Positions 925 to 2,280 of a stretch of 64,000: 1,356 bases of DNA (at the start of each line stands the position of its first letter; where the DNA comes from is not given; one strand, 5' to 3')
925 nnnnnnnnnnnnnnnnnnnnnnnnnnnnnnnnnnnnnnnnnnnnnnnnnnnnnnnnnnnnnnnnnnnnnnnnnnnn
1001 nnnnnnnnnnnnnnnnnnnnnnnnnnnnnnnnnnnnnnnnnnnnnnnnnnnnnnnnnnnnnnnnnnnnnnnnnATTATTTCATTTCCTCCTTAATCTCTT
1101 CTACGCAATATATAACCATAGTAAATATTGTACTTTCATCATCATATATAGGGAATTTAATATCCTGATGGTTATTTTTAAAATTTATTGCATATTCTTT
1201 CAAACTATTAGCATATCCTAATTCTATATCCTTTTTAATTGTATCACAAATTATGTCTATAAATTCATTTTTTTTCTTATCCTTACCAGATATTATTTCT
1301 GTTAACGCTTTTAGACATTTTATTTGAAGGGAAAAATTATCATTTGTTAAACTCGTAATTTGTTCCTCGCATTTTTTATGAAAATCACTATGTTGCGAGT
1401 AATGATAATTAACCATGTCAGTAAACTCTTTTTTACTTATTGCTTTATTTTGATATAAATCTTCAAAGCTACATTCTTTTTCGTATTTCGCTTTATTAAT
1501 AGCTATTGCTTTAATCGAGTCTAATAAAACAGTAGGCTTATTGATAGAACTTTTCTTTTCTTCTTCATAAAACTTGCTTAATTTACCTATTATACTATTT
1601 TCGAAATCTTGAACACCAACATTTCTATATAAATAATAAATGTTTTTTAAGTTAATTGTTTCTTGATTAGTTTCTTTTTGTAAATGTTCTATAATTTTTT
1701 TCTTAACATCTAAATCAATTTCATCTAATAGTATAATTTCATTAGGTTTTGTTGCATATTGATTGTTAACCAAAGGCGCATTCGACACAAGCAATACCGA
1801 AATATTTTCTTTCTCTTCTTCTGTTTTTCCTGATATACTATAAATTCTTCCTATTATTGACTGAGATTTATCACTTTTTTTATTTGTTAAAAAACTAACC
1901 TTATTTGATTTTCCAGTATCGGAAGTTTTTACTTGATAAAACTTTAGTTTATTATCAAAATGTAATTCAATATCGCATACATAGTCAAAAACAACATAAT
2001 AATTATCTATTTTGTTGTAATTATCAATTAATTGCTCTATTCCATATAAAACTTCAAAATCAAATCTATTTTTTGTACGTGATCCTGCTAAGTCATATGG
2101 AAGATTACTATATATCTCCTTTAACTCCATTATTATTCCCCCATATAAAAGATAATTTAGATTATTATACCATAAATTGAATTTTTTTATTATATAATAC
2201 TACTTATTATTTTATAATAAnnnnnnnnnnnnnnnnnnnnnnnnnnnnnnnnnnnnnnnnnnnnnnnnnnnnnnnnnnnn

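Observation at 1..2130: Lamassu-like defence pair at the island edge: PD-(D/E)xK nuclease (LmuA-like) coupled to an SMC/Rad50-like ATPase with a CPYC zinc hook (LmuB-like, truncated)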

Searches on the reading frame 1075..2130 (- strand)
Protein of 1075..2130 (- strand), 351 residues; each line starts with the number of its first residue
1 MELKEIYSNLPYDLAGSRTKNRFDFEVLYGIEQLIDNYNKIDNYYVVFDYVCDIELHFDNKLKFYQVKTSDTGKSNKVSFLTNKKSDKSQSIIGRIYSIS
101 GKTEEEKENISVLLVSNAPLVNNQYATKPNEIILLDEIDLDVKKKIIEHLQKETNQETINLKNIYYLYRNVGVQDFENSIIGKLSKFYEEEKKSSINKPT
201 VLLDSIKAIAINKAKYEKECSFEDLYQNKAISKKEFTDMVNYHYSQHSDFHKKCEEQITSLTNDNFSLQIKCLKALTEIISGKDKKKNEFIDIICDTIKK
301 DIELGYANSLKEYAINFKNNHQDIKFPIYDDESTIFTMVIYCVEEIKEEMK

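Call 6: search_protein_families(library=pfam, proteins=[window:1075-2130:-], max_evalue=1)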
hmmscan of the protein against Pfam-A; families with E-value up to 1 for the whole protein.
window:1075-2130:- (351 aa): 1 family
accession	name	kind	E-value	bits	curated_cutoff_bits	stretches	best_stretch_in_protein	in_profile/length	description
PF14130.12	Cap4_nuclease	-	1.2e-29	104.5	26.2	1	15-208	2-194/200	Cap4, dsDNA endonuclease domain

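Call 7: search_protein_families(library=padloc, proteins=[window:1075-2130:-], max_evalue=1)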
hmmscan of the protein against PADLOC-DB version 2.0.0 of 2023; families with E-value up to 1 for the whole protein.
window:1075-2130:- (351 aa): 4 families
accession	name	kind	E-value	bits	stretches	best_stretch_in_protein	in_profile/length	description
PDLC00239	LmuA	-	4.7e-72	241.2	1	1-342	1-341/349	DUF4297 domain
PDLC00238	LmuA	-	4.6e-25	86.8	1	4-332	7-351/365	DUF4297 domain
PDLC03849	LmuA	-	2.5e-21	74.7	1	13-302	14-318/370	-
PDLC00245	LmuA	-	6.1e-06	23.9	1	13-300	21-337/384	DUF4297 domain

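Call 8: search_protein_families(library=ncbifam, proteins=[window:1075-2130:-], max_evalue=1)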
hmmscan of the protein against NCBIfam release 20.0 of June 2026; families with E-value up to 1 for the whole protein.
window:1075-2130:- (351 aa): 0 families

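Call 9: find_encoding_contigs(protein=window:1075-2130:-, flank=10000, max_places=8)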
Protein window:1075-2130:- (351 aa): 11 contigs read that carry it; 8 places shown.
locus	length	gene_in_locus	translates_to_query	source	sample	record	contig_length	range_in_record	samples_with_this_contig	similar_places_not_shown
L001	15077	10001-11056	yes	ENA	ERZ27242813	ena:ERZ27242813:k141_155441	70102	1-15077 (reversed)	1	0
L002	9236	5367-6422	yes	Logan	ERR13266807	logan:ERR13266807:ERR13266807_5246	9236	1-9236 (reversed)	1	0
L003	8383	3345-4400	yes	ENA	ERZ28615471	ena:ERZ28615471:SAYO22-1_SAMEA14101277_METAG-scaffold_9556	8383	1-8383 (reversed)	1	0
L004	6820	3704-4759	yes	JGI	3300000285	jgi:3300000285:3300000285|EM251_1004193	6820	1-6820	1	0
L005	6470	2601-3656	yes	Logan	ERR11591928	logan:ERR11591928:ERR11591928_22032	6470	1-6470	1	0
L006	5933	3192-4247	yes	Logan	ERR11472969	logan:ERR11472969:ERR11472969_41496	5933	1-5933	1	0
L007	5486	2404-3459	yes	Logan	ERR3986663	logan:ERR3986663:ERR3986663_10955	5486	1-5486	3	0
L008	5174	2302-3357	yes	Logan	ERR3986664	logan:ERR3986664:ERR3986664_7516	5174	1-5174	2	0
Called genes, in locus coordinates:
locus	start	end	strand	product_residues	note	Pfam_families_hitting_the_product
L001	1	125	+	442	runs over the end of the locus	-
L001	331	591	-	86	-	PF12844:HTH_19 (weak), PF13443:HTH_26 (weak), PF01381:HTH_3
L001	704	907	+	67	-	-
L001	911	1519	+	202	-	-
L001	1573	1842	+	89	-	-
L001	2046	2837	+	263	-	-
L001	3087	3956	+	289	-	PF13481:AAA_25 (weak), PF03796:DnaB_C, PF06745:ATPase (weak)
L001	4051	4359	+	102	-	-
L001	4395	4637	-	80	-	-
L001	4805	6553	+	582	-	PF00239:Resolvase, PF07508:Recombinase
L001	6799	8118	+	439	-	PF01076:Mob_Pre, PF25994:HH_AprE (weak)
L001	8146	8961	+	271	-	PF02452:PemK_toxin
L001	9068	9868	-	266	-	-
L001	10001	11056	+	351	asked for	PF14130:Cap4_nuclease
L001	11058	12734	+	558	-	-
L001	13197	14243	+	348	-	-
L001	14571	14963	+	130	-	-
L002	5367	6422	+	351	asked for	PF14130:Cap4_nuclease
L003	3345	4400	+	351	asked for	PF14130:Cap4_nuclease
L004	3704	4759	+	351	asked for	PF14130:Cap4_nuclease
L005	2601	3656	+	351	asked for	PF14130:Cap4_nuclease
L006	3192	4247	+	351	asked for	PF14130:Cap4_nuclease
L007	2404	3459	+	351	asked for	PF14130:Cap4_nuclease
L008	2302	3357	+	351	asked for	PF14130:Cap4_nuclease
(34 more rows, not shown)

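Call 10: search_solved_structures(query=window:1075-2130:-, max_evalue=1, show_alignments=2)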
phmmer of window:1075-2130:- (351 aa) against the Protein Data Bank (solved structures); distinct sequences matched with E-value up to 1: 1.
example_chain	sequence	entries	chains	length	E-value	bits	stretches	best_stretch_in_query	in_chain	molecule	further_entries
4rzp_A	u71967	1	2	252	0.0028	20.5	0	255-293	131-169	Engineered Protein OR366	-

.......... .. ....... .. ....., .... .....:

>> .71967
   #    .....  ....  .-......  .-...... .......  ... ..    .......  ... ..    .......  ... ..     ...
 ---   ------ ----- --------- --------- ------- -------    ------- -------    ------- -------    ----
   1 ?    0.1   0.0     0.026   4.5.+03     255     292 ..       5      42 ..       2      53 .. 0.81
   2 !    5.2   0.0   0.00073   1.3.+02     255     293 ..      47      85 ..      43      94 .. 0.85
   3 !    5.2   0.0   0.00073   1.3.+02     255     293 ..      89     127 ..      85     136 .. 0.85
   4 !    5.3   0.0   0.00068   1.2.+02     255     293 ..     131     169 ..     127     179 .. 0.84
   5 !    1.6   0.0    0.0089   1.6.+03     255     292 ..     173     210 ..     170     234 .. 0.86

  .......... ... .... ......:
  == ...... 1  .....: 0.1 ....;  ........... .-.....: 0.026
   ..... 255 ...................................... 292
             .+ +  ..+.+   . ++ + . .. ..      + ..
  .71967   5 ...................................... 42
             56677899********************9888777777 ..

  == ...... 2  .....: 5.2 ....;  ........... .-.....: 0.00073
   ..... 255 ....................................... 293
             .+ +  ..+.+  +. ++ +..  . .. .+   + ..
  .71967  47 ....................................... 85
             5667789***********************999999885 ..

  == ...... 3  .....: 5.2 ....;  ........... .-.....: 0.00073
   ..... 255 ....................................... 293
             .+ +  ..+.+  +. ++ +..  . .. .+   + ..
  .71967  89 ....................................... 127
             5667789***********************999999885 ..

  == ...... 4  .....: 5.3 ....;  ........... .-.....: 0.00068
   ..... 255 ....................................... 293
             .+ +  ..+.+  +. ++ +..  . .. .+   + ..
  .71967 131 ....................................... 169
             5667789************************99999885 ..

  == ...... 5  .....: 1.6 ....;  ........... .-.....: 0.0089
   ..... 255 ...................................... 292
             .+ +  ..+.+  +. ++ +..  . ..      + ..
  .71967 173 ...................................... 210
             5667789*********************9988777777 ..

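Call 15: search_protein_families(library=pfam, proteins=[L001:11058-12734:+, L001:13197-14243:+, L001:14571-14963:+, L001:9068-9868:-, L001:8146-8961:+], max_evalue=0.1)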
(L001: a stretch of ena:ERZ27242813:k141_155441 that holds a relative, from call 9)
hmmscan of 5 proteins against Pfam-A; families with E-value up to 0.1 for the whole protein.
L001:11058-12734:+ (558 aa): 3 families
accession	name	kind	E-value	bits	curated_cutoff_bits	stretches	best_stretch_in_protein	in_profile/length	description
PF09098.15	Dehyd-heme_bind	-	0.0054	16.8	25.2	1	209-296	24-105/167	Quinohemoprotein amine dehydrogenase A, alpha subunit, haem binding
PF06818.20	Fez1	-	0.0085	17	34.4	1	181-289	59-162/199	Fez1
PF15934.10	Yuri_gagarin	-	0.049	13.9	28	0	290-424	29-145/234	Yuri gagarin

L001:13197-14243:+ (348 aa): 2 families
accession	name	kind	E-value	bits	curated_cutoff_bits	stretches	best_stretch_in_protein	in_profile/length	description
PF07553.16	Lipoprotein_Ltp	-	1.9e-50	169.2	23.2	4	255-298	1-47/48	Host cell surface-exposed lipoprotein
PF10584.14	Proteasome_A_N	-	0.038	14.1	27.7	0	269-284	4-19/23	Proteasome subunit A N-terminal signature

L001:14571-14963:+ (130 aa): 0 families

L001:9068-9868:- (266 aa): 1 family
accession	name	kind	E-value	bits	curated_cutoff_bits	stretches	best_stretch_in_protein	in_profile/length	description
PF16006.10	NUSAP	-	0.0017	18.6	26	0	197-252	229-285/297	Nucleolar and spindle-associated protein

L001:8146-8961:+ (271 aa): 1 family
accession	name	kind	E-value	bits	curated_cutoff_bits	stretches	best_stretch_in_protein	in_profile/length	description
PF02452.23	PemK_toxin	-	2.4e-10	41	23.1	1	136-239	1-107/109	PemK-like, MazF-like toxin of type II toxin-antitoxin system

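Call 16: search_protein_families(library=padloc, proteins=[L001:11058-12734:+, L001:13197-14243:+, L001:14571-14963:+, L001:9068-9868:-, L001:8146-8961:+], max_evalue=0.01)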
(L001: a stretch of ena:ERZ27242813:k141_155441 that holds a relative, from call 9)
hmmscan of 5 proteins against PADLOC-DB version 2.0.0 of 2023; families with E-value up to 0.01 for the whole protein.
L001:11058-12734:+ (558 aa): 21 families
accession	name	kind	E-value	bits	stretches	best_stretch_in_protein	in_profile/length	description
PDLC00254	LmuB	-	4.2e-167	555.2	1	1-557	1-560/563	AAA ATPase domain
PDLC00249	LmuB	-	1.8e-87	292.3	1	1-555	1-557/565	AAA ATPase domain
PDLC03860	LmuB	-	2.8e-80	268.5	1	1-553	1-557/565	-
PDLC00255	LmuB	-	5.8e-55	185.1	1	1-557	1-542/550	AAA ATPase domain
PDLC00257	LmuB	-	8.5e-49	164.8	1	1-555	1-567/571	AAA ATPase domain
PDLC00253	LmuB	-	3.7e-48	162.4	1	1-551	1-549/567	AAA ATPase domain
PDLC00252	LmuB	-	2.4e-36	123.7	1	3-549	2-547/554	AAA ATPase domain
PDLC00258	LmuB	-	1.4e-30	104.9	1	1-294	1-292/376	AAA ATPase domain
PDLC00256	LmuB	-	4.3e-29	99.6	1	1-556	1-559/563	AAA ATPase domain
PDLC03859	LmuB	-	3.8e-26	90.4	1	3-540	2-604/611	-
PDLC00250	LmuB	-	6e-25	86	1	2-534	3-539/582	AAA ATPase domain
PDLC00251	LmuB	-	4.5e-15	53.3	1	32-551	32-546/556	AAA ATPase domain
PDLC04526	PDC-M22B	-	2.2e-13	47.8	1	20-554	15-529/535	-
PDLC04663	PDC-M46B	-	1.3e-10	38.9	2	16-106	11-98/483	-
PDLC03864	LmuB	-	1.6e-09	34.9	1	191-300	263-375/657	-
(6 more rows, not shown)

L001:13197-14243:+ (348 aa): 0 families

L001:14571-14963:+ (130 aa): 0 families

L001:9068-9868:- (266 aa): 0 families

L001:8146-8961:+ (271 aa): 0 families

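Call 23: find_homologous_proteins(query=L001:11058-12731:+, max_evalue=0.00001)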
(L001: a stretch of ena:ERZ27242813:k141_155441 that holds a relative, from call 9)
Query L001:11058-12731:+ (558 aa): 143 proteins with E <= 0.00001 among 8000 candidates; the best 120 are listed.
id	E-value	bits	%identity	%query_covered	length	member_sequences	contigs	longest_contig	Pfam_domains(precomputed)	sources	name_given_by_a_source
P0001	0.0e+0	1205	99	100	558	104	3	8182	-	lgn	-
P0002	0.0e+0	1063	86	100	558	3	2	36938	-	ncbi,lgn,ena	-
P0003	1.7e-290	983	80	100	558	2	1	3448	-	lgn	-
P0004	2.0e-284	963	78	100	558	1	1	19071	-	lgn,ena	-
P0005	1.6e-278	943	83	92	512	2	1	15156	-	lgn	-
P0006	2.8e-245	833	70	100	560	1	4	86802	-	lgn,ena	-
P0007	7.5e-244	829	66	100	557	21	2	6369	-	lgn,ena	-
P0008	9.0e-237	805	64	100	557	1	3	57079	PF24161.2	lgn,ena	-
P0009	9.2e-237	805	65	100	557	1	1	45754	PF10473.15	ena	-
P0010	1.6e-236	805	64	100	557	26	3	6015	-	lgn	-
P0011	2.7e-236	804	65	100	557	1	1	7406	-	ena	-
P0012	3.6e-236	803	65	100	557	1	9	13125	-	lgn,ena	-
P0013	4.7e-236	803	65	100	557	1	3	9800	PF10473.15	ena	-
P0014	2.7e-234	797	64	100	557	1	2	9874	-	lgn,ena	-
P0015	4.0e-234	797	65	100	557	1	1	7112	-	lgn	-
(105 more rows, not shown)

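Call 27: search_solved_structures(query=A2, max_evalue=0.01, show_alignments=1)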
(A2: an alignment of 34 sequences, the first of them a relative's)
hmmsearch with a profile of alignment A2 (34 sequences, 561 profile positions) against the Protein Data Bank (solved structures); distinct sequences matched with E-value up to 0.01: 1.
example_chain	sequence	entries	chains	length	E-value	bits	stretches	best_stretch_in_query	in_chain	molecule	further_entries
9ux7_A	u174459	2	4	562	3.3e-32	114.8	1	5-548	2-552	Lamassu protein LmuB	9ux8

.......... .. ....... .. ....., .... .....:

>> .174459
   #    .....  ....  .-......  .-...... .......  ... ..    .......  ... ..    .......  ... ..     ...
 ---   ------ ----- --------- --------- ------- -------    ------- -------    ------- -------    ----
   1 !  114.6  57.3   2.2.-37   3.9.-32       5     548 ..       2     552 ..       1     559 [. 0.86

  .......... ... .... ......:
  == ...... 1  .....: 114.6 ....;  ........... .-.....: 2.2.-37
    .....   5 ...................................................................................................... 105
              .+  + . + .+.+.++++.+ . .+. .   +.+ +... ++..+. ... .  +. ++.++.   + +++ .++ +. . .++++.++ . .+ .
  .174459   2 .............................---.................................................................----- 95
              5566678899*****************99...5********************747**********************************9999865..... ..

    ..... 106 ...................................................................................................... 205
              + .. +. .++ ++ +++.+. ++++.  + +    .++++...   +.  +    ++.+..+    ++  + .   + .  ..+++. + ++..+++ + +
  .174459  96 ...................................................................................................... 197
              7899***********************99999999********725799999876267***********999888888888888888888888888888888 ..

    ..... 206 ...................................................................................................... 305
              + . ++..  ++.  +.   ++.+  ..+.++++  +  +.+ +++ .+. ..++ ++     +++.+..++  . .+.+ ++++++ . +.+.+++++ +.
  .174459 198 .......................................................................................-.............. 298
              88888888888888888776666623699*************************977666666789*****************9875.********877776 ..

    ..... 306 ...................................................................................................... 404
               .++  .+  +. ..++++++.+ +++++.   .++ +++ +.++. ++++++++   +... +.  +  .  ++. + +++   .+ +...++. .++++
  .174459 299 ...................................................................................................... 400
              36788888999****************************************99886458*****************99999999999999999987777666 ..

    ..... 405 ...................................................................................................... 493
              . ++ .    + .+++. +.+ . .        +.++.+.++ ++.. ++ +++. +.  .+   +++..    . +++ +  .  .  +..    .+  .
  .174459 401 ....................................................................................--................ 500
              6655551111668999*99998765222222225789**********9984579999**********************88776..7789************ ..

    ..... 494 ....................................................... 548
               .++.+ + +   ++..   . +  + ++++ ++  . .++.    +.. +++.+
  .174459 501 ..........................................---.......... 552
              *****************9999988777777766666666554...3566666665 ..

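Call 28: find_homologous_proteins(query=window:1078-2130:-, max_evalue=0.00001)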
Query window:1078-2130:- (351 aa): 41 proteins with E <= 0.00001 among 2586 candidates.
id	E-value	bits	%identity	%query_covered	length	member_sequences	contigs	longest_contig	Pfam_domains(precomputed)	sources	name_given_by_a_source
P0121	4.1e-212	722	95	100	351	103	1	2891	PF14130.13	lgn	-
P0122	3.0e-186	637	82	100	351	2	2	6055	PF14130.13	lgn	-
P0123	1.9e-169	581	76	100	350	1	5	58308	PF14130.13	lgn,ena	-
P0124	2.5e-158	545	72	99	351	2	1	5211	PF14130.13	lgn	-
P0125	3.9e-150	518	71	99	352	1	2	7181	PF14130.13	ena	-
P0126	1.6e-122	427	58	100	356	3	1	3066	PF14130.13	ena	-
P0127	5.8e-122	425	57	100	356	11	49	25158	PF14130.13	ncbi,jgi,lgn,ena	-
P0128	1.5e-119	418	58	99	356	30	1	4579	PF14130.13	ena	-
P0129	1.8e-118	414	57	100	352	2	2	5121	PF14130.13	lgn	-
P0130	1.2e-116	408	58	100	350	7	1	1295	PF14130.13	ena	-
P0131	9.9e-116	405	55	100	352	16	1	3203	PF14130.13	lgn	-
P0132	2.1e-115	404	56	100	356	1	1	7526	PF14130.13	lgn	-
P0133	1.6e-114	401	56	99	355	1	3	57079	PF14130.13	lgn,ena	-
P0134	1.6e-114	401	55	100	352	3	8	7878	PF14130.13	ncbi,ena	-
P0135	1.9e-113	397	56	100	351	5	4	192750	PF14130.13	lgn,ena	-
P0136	1.3e-90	322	49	99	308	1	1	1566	PF14130.13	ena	-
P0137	3.3e-82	295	51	77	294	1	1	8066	PF14130.13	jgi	-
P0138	3.1e-47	180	54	49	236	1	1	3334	PF14130.13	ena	-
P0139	2.2e-45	174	34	89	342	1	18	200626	PF14130.13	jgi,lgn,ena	-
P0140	2.2e-43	167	33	97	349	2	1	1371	PF14130.13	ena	-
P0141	1.3e-37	148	36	80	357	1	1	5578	PF14130.13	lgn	-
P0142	1.8e-37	148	39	65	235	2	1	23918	PF14130.13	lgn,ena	-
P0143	3.6e-36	143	35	70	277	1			PF14130.13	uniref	uniref:dsDNA nuclease domain-containing protein n=1 Tax=Candidatus Enterococcus willemsii TaxID=1857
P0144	5.1e-34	136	36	68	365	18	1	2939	PF05817.21,PF14130.13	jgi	jgi:hypothetical protein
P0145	8.1e-34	136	34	75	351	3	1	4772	PF14130.13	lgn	-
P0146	1.4e-33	135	33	74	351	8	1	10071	PF14130.13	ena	-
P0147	4.5e-33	133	32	75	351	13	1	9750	PF14130.13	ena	-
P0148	5.8e-33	133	33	80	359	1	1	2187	PF14130.13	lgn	-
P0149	1.1e-32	132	31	78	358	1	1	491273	PF14130.13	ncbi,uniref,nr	ncbi:dsDNA nuclease domain-containing protein [Ammoniphilus sp. CFH 90114]|uniref:dsDNA nuclease dom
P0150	9.5e-32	129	35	80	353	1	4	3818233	PF14130.13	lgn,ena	-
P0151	5.3e-31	127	34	74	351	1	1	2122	PF14130.13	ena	-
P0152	2.2e-30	125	35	77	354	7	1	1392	PF14130.13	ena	-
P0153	2.9e-29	121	33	79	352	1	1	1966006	PF14130.13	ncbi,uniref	ncbi:dsDNA nuclease domain-containing protein [Mycoplasma sp. P36-A1]|uniref:dsDNA nuclease domain-c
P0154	1.6e-28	118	35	67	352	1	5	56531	PF14130.13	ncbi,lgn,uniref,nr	ncbi:dsDNA nuclease domain-containing protein [Parvibacter caecicola]|uniref:dsDNA nuclease domain-c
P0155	3.7e-28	117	33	70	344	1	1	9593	PF14130.13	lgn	-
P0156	8.0e-28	116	34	67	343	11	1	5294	PF14130.13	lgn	-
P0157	1.1e-27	116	31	94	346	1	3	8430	PF14130.13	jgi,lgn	jgi:hypothetical protein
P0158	4.2e-27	114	31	79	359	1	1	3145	PF14130.13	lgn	-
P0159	5.5e-26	110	28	79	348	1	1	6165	PF14130.13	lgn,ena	-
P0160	7.2e-24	103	32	75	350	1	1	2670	PF14130.13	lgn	-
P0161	9.0e-24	103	30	78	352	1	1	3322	PF14130.13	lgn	-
